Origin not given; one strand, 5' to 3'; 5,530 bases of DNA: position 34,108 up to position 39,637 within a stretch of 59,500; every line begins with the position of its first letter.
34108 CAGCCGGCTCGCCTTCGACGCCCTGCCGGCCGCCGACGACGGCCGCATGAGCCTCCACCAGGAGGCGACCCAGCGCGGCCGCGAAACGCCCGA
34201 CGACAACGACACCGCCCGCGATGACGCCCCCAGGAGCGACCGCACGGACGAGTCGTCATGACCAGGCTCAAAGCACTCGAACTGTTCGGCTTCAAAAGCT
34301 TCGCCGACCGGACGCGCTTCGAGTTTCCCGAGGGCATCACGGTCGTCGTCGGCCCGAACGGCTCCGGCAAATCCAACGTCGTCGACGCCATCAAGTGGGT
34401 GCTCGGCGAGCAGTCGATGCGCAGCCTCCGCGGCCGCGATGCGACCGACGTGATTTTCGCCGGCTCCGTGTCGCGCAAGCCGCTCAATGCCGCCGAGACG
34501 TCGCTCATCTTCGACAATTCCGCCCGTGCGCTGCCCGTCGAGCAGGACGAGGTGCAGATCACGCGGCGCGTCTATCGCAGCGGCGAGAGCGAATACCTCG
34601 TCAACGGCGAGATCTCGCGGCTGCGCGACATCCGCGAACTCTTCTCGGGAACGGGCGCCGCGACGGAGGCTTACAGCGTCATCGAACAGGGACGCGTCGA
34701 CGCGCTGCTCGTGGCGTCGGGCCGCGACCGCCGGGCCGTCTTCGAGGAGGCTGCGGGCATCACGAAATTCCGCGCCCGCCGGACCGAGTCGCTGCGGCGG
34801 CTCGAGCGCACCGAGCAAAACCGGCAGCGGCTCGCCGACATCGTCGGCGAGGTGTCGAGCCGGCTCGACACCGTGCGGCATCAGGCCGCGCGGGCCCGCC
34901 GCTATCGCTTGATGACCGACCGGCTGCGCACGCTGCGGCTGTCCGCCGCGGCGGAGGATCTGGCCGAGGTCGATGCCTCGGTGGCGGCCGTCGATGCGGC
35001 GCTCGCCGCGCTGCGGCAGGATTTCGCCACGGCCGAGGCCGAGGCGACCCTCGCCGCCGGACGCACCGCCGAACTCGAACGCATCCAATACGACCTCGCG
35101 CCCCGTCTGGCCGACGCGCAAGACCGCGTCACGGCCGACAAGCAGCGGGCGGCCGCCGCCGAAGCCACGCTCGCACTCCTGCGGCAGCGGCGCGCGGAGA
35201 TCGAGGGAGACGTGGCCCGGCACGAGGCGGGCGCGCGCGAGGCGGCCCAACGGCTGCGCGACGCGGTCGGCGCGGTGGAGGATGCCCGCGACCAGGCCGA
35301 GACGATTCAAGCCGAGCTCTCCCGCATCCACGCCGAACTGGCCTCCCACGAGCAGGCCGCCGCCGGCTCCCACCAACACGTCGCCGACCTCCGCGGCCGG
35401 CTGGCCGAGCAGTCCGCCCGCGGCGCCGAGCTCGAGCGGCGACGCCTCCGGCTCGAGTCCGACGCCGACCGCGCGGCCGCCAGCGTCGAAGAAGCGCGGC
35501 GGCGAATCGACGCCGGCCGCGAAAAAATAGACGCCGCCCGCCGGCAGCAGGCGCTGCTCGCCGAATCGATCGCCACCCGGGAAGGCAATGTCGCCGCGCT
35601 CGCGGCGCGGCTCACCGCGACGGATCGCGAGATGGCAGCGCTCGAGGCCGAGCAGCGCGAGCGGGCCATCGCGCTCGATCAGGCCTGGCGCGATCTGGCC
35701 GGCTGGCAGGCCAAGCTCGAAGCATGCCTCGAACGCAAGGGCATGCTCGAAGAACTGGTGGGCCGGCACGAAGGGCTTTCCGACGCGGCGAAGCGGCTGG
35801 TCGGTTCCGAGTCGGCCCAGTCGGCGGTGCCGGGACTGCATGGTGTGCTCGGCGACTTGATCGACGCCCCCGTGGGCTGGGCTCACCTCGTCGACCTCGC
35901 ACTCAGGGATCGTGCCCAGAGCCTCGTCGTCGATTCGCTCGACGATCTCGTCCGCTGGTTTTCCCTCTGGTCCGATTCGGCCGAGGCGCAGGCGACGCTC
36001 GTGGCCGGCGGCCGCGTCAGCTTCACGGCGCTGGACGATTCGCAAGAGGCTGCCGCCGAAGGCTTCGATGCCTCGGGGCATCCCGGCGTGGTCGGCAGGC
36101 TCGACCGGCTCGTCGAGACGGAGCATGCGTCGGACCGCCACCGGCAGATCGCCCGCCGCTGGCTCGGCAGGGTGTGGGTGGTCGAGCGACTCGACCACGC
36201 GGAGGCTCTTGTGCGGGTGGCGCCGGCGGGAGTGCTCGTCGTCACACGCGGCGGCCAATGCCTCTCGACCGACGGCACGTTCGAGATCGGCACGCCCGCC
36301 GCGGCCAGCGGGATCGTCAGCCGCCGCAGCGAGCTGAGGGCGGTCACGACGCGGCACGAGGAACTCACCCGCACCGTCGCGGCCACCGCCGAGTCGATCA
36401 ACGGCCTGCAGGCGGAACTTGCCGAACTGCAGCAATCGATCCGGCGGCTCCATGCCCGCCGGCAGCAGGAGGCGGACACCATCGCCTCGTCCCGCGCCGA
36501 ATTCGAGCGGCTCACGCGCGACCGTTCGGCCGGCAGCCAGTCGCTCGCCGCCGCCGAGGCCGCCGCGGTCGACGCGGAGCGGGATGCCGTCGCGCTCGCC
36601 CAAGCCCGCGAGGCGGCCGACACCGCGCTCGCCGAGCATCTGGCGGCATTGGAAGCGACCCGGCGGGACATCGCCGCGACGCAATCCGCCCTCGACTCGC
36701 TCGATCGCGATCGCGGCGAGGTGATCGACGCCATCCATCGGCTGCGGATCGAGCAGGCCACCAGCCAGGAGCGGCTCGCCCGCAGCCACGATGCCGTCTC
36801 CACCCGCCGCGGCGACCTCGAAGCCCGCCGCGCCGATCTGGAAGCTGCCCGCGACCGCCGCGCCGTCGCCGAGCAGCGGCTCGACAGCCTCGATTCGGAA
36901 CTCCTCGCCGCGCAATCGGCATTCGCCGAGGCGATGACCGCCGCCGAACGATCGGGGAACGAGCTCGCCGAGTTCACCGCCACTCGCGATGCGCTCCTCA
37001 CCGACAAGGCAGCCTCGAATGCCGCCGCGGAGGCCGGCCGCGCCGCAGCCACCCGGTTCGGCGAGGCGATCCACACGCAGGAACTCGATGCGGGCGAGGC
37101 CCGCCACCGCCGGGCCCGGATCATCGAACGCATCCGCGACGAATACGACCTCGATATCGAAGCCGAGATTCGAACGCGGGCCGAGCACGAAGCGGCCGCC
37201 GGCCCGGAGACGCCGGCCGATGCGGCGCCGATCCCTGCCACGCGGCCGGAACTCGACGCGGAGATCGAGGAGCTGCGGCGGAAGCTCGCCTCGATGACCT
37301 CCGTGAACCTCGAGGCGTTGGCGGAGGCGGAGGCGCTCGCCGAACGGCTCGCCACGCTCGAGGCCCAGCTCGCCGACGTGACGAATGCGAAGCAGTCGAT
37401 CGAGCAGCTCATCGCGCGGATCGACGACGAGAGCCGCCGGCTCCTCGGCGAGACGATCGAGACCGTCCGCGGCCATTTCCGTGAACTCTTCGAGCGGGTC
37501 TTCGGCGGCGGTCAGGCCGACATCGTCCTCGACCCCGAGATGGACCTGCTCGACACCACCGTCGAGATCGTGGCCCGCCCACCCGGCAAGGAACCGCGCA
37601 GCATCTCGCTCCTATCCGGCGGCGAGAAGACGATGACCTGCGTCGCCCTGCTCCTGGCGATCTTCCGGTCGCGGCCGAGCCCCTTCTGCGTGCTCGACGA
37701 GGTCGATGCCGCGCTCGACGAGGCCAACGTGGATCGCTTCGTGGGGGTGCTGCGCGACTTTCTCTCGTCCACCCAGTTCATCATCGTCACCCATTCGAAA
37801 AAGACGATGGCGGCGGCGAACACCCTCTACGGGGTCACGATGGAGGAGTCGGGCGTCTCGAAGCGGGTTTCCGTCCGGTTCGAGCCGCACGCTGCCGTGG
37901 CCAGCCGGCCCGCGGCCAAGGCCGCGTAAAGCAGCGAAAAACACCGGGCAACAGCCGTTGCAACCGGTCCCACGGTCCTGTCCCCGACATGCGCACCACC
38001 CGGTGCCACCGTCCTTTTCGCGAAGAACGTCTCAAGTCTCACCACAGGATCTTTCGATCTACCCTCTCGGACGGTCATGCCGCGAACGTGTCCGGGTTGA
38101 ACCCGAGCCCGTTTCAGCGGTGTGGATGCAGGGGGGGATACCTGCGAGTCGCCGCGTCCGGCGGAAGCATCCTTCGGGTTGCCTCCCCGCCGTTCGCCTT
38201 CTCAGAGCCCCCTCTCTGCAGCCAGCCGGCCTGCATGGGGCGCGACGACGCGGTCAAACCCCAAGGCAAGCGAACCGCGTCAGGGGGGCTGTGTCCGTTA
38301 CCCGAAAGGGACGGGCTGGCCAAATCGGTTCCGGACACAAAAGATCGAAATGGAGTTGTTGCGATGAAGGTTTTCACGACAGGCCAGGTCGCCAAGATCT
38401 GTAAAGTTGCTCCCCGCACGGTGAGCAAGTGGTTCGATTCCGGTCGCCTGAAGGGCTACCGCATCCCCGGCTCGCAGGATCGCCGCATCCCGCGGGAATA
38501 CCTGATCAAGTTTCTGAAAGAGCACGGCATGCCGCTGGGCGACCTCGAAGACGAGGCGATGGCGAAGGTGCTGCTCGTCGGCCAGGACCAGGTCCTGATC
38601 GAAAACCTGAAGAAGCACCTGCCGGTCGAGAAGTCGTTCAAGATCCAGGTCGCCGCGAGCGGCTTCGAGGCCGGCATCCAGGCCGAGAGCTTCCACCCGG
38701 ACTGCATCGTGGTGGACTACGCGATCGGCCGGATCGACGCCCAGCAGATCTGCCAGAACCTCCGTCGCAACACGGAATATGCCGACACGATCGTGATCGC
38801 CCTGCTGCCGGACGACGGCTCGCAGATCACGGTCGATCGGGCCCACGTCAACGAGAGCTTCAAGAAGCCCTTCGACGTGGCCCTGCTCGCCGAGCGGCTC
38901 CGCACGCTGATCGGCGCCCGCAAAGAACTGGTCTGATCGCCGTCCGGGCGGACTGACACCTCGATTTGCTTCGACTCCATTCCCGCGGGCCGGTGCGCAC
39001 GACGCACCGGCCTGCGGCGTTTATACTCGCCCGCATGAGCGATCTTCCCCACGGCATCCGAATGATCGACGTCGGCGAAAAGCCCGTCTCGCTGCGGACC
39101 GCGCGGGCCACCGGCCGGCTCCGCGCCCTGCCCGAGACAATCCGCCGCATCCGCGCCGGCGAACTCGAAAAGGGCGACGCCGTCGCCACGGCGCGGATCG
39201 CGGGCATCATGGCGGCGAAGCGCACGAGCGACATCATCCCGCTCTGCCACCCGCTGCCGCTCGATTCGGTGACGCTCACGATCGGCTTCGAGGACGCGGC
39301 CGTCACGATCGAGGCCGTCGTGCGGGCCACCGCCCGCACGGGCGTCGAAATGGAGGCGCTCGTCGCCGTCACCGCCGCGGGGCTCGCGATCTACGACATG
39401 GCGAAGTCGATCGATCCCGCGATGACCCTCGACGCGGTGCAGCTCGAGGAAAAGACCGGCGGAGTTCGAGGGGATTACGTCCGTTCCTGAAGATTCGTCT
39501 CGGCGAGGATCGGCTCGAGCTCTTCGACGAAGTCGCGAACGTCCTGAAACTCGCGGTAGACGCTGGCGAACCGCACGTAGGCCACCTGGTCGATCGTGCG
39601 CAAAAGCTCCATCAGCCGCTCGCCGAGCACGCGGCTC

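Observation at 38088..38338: Unrecognised ~250-nt multi-helix RNA in the leader of an Xis-HTH/receiver gene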

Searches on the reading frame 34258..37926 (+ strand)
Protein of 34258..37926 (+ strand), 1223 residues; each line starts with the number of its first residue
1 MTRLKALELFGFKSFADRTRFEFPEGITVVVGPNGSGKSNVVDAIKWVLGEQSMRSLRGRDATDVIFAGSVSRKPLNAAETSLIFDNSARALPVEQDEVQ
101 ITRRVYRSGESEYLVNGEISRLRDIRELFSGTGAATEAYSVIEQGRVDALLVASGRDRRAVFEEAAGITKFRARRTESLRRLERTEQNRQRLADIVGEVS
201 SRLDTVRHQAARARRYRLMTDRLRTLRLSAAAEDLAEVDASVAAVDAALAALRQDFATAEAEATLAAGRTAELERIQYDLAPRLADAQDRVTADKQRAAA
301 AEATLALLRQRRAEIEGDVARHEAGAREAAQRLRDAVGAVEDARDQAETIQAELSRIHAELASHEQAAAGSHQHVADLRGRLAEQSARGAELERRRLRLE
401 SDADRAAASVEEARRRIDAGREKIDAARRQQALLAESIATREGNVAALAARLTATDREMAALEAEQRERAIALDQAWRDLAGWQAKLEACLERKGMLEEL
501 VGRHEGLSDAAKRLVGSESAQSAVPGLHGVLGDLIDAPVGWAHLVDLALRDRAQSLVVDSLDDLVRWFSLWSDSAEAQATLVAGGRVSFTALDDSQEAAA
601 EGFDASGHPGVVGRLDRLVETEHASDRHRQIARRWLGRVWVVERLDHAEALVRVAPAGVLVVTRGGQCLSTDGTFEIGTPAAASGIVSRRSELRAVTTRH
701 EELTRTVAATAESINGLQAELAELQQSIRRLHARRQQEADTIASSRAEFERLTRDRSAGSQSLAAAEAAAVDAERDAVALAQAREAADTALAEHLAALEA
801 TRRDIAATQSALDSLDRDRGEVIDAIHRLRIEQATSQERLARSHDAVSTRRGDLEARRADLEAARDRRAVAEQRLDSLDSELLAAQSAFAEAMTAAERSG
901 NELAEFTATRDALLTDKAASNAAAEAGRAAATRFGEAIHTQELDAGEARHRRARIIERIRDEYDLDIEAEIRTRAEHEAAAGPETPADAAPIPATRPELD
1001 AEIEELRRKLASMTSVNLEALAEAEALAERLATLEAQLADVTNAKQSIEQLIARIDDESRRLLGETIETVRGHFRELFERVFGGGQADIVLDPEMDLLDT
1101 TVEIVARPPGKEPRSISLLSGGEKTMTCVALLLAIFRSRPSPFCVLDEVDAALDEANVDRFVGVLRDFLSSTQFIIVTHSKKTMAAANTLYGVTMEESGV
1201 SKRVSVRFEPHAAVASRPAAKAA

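Call 10: search_protein_families(library=pfam, proteins=[window:34258-37926:+])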
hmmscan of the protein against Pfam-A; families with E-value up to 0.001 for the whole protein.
window:34258-37926:+ (1223 aa): 8 families
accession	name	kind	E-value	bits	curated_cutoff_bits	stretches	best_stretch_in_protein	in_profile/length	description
PF02463.25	SMC_N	-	5.2e-69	232.5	40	1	4-1201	2-219/220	RecF/RecN/SMC N terminal domain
PF13476.12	AAA_23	-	3.3e-16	61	27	1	7-130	2-126/201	AAA domain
PF13304.12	AAA_21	-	5.6e-16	59.9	27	2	998-1180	135-299/304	AAA domain, putative AbiEii toxin, Type IV TA system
PF06470.18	SMC_hinge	-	4.2e-12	46.9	22.5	1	525-651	2-115/116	SMC proteins Flexible Hinge Domain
PF13175.12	AAA_15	-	5e-09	36.7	32.1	1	4-53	3-51/374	AAA ATPase domain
PF13555.12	AAA_29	-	2.3e-07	30.9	27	1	4-50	1-47/61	P-loop containing region of AAA domain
PF00005.33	ABC_tran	-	0.00068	20.7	25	0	25-51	10-37/137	ABC transporter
PF13514.12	AAA_27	-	0.00078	19.5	22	1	3-47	2-48/206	AAA domain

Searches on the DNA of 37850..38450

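Call 4: search_rna_families(source=window, start=37850, end=38450, threshold=evalue, max_evalue=10, show_alignments=3)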
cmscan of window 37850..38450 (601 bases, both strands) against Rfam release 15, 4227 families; matches with E-value up to 10: 3.
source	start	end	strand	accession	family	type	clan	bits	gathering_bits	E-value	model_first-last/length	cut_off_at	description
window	37884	37972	+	RF01779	AS1726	Gene;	-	17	50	4.5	1-78/78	no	AS1726 sRNA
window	38176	38196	-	RF02975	DUF3800-XI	Gene; sRNA;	-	12.6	37.8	3.6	1-48/48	no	DUF3800-XI RNA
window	37850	37959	+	RF02250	Six3os1_5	Gene; lncRNA;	-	8.7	50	3.4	1-272/272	no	Six3os1 conserved region 5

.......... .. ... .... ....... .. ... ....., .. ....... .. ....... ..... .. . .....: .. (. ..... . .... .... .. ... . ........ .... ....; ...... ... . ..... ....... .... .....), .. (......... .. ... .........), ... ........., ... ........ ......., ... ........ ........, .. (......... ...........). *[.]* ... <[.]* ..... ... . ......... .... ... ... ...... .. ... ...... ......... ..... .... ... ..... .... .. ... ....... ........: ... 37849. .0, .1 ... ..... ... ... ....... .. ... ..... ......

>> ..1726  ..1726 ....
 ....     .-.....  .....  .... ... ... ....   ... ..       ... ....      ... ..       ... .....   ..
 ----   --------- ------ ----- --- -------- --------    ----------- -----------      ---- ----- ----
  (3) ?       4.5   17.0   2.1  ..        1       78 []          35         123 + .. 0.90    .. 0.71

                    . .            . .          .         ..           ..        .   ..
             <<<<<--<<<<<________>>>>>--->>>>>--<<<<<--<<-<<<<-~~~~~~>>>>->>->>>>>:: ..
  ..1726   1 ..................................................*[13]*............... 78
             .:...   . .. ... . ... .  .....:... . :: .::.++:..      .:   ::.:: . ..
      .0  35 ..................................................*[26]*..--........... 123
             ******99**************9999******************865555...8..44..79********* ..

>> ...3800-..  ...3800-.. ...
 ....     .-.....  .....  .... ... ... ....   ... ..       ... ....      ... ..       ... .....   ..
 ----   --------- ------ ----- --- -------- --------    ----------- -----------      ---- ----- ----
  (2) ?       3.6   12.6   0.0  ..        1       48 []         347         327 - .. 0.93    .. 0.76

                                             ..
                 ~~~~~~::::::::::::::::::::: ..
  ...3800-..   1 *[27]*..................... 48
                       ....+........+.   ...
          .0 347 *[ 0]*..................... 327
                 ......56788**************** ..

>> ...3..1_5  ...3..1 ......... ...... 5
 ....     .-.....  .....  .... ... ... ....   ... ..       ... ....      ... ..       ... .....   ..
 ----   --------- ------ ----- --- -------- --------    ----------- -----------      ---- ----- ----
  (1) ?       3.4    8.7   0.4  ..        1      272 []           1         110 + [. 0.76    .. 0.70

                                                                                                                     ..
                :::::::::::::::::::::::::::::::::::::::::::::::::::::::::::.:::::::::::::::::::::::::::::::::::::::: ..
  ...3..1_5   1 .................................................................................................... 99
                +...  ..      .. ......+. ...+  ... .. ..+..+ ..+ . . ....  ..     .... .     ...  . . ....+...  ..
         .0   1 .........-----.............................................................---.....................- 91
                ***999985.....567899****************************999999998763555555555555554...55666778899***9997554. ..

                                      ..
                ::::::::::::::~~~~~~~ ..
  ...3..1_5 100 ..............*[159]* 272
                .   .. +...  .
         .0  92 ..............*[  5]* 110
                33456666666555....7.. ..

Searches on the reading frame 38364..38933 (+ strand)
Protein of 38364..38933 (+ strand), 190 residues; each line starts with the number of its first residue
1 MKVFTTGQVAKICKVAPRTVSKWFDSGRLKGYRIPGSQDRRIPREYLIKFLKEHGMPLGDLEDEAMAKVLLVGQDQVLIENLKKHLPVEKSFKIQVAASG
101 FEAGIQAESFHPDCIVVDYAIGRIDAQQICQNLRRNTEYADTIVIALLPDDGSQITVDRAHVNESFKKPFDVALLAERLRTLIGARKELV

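Call 10: search_protein_families(library=pfam, proteins=[window:38364-38933:+])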
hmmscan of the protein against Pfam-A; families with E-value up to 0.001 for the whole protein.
window:38364-38933:+ (190 aa): 2 families
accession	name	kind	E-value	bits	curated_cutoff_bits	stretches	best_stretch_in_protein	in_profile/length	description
PF12728.13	HTH_17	-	4.9e-10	40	27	1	4-54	2-50/51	Helix-turn-helix domain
PF00072.30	Response_reg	-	2.6e-09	37.7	30.2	1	69-179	1-110/111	Response regulator receiver domain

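Call 21: find_related_loci(query=window:38364-38933:+, collection=genome_contigs, flank=2500)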
Query window:38364-38933:+ (190 aa) in genome_contigs; peptide patterns used: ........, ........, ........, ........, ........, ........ (x = any residue, [..] = any of these).
600 stretches matched a pattern (row limit reached: there are more); 562 encode a relative of the query (tblastn E <= 1e-3); the best 80 are kept; 80 distinct loci.
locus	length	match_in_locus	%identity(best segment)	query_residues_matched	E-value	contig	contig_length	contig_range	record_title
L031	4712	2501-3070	98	1-190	5e-127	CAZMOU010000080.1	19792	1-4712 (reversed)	MAG TPA_asm: uncultured Chitinophaga sp. isolate binchicken_co298_368 genome assembly, contig: NODE_5020_length_19792_co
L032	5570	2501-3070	98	1-190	1e-126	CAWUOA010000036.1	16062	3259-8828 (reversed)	MAG: uncultured Planctomycetaceae bacterium isolate SRR1522971_binner23_134_1705335398 genome assembly, contig: ERZ11848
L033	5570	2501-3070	98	1-190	1e-126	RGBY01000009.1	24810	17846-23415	MAG: Planctomycetia bacterium isolate WB6_4_048 contig_100_8, whole genome shotgun sequence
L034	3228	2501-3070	98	1-190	3e-128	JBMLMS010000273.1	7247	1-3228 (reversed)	MAG: Pirellulales bacterium isolate GLSM_20803 NODE_2256_length_7247_cov_6.986652, whole genome shotgun sequence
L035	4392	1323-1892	98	1-190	9e-127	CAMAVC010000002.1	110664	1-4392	MAG: Planctomicrobium piriforme isolate GE-03apr19-210 genome assembly, contig: GE-03apr19-C78, whole genome shotgun seq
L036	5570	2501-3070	98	1-190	2e-126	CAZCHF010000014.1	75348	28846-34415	MAG TPA_asm: uncultured Candidatus Kuenenia sp. isolate binchicken_co319_190 genome assembly, contig: NODE_476_length_75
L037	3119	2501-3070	99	1-190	4e-128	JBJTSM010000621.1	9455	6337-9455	MAG: Planctomycetia bacterium isolate samp_4447_metabat2_46 samp_4447_1046911, whole genome shotgun sequence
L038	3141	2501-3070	97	1-190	1e-129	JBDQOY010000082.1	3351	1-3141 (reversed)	MAG: Pirellulales bacterium isolate SFB_27S_18OctNov_coas_55 k141_1213020, whole genome shotgun sequence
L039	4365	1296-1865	97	1-190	3e-126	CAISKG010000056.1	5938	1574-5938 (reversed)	MAG: uncultured Planctomycetaceae bacterium isolate LaPlata_bin-3722 genome assembly, contig: bin-3722:056/646, whole ge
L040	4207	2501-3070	97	1-190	9e-127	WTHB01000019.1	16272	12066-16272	MAG: Planctomycetaceae bacterium isolate CO36405bin_5 NODE_919_length_16272_cov_16.052044, whole genome shotgun sequence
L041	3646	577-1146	97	1-190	2e-127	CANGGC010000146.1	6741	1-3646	MAG: Planctomycetaceae bacterium isolate Jr-28aug17-13 genome assembly, contig: Jr-28aug17-C16250, whole genome shotgun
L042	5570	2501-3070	97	1-190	6e-126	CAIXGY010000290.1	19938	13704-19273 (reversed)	MAG: uncultured Planctomycetaceae bacterium isolate LaPlata-a_bin-0093 genome assembly, contig: bin-0093:290/338, whole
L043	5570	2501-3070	97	1-190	1e-125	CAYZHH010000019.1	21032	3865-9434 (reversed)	MAG TPA_asm: uncultured Candidatus Kuenenia sp. isolate SRP128246_co1_512 genome assembly, contig: NODE_5076_length_2103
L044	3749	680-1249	97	1-190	7e-127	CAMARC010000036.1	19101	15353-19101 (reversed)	MAG: Candidatus Kuenenia stuttgartiensis isolate GH-07nov19-106 genome assembly, contig: GH-07nov19-C3615, whole genome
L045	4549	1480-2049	98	1-190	4e-126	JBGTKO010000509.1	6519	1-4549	MAG: Pirellulales bacterium isolate JTS-RE314 k141_7296825, whole genome shotgun sequence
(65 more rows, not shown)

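Call 61: search_protein_families(library=ncbifam, proteins=[window:38364-38933:+], max_evalue=0.01)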
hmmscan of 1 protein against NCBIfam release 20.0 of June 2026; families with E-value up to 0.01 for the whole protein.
window:38364-38933:+ (190 aa): 36 families (the best 25 are shown)
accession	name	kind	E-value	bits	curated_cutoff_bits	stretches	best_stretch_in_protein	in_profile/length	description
NF033787.1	HTH_BldC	subfamily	2.9e-08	33.4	77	1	3-41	2-39/49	BldC family transcriptional regulator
NF007135.0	PRK09581.1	equivalog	2.9e-08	32.9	474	1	62-184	151-273/457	PleD family two-component system response regulator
NF045944.1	ResRegRpaBCyano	equivalog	5e-08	32.6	330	1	88-184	18-113/229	response regulator transcription factor RpaB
NF041733.1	resp_reg_CseB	equivalog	2e-07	30.6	350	1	68-183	2-115/228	two-component system response regulator CseB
TIGR02154.1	PhoB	equivalog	2.6e-07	30.2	296.2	1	67-183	3-120/226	phosphate regulon transcriptional regulator PhoB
NF045717.1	DVU0259_DivK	exception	2.9e-07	30.6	160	1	67-182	3-115/117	DVU0259 family response regulator domain-containing protein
NF007005.1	PRK09468.1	equivalog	1.3e-06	28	331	1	66-183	3-119/237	osmolarity response regulator transcription factor OmpR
TIGR01764.1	excise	domain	2.2e-06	27.9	28.8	1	4-52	2-48/49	excisionase family DNA-binding protein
NF040689.1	MtrAB_MtrA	equivalog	2.4e-06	27.1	300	1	69-183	1-113/219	MtrAB system response regulator MtrA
NF045914.1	RespRegNblR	equivalog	9.7e-06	25.3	300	1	65-178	5-117/228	response regulator transcription factor NblR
TIGR01387.1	cztR_silR_copR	subfamily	1.9e-05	24.4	279.2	1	69-184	1-115/218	heavy metal response regulator transcription factor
NF053854.1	RespRegPhoBBctds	equivalog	9.5e-05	21.9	270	1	69-183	1-115/225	two-component system response regulator PhoB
NF012023.0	PRK15479.1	equivalog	0.0001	21.9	337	1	68-183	2-116/224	transcriptional regulator TctD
NF007928.2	PRK10643.1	equivalog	0.00012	21.8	330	1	68-184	2-117/216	two-component system response regulator PmrA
NF041734.1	resp_reg_RppA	equivalog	0.00015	21.2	250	1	68-183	2-118/229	two-component system response regulator RppA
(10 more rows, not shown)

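Call 62: search_solved_structures(query=window:38364-38933:+, max_evalue=0.001)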
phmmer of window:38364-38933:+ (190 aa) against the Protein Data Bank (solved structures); distinct sequences matched with E-value up to 0.001: 29.
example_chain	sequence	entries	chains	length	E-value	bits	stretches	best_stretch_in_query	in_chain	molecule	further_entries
3lte_A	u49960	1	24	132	8e-09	38.6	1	67-184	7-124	Response regulator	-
9dvt_R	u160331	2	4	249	1.4e-07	34.6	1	68-183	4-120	DNA-binding dual master transcriptional regulator RpaA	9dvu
3cnb_A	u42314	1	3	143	6.6e-06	29.1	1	70-187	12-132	DNA-binding response regulator, merR family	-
9g85_A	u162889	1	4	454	7.5e-06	28.9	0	67-183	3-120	Response regulator PleD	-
2wb4_A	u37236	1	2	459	7.8e-06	28.9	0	67-183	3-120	DIGUANYLATE CYCLASE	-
9g86_A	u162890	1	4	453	9.2e-06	28.7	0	67-183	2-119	Response regulator PleD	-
1w25_A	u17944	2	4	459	9.6e-06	28.6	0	67-183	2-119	STALKED-CELL DIFFERENTIATION CONTROLLING PROTEIN | RESPONSE REGULATOR PLED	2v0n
2nt3_A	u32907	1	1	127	1.1e-05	28.4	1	67-184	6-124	Response regulator homolog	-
2nt4_A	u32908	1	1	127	1.1e-05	28.4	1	67-184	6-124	Response regulator homolog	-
1mvo_A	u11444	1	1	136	1.1e-05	28.3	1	68-182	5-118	PhoP response regulator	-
3t6k_A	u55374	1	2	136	1.4e-05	28.1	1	69-184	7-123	Response regulator receiver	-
9xzo_A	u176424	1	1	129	2.2e-05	27.4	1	66-186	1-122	De novo protein M1X0B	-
2gkg_A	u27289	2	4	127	2.8e-05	27.1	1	67-184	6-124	response regulator homolog | Response regulator FrzS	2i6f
8svz_A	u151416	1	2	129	2.9e-05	27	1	68-181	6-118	Two-component response regulator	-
1nxo_A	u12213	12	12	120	3.4e-05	26.8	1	66-183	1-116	DNA-binding response regulator | Response regulator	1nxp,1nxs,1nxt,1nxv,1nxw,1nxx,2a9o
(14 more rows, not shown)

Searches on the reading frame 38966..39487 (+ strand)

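Call 10: search_protein_families(library=pfam, proteins=[window:38966-39487:+])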
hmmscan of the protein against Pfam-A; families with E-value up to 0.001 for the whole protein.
window:38966-39487:+ (174 aa): 1 family
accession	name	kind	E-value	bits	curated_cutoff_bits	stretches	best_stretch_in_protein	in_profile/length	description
PF01967.27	MoaC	-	2.4e-49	167.3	27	1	33-166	1-136/136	MoaC family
